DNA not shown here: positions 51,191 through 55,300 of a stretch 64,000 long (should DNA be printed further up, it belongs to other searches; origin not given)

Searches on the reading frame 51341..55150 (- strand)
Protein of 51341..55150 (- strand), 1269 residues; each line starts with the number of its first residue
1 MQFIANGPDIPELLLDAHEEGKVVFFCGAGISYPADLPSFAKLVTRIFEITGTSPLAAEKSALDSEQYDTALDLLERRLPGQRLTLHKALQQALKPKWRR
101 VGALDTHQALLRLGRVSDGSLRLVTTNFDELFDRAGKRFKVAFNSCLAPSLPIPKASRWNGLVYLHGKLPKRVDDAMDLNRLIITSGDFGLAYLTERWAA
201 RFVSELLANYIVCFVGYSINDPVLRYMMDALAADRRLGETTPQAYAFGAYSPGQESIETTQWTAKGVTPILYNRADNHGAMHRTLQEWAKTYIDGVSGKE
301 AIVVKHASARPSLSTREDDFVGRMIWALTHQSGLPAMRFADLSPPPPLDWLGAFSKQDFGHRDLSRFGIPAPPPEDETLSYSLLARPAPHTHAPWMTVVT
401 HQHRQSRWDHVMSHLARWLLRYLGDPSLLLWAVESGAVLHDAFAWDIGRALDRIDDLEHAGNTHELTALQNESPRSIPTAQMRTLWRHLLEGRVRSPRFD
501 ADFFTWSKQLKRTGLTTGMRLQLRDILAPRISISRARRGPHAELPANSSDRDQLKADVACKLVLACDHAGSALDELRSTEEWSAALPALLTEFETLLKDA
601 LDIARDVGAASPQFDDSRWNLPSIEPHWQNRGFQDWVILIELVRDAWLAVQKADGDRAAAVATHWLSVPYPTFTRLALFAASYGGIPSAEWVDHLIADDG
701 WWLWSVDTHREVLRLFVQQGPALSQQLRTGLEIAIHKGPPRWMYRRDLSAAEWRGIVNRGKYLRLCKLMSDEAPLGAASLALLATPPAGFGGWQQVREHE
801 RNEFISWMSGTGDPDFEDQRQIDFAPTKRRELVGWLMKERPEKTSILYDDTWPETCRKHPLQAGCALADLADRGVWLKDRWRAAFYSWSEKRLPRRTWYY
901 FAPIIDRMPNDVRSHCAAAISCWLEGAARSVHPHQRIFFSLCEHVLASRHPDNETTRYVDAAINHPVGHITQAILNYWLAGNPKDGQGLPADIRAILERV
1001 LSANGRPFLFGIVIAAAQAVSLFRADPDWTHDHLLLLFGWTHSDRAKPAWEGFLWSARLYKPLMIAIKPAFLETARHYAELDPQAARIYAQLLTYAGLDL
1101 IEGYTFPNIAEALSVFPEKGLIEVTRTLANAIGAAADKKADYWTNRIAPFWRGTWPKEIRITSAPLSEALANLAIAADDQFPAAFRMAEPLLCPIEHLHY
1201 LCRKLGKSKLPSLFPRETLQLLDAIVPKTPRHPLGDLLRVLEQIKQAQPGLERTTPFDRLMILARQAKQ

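Call 78: search_protein_families(library=pfam, proteins=[window:51341-55150:-], max_evalue=0.001)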
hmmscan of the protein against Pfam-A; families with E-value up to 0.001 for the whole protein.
window:51341-55150:- (1269 aa): 1 family
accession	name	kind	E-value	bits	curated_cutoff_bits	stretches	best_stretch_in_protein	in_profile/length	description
PF13289.12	SIR2_2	-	3.3e-20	73.1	24.5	1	123-270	3-141/141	SIR2-like domain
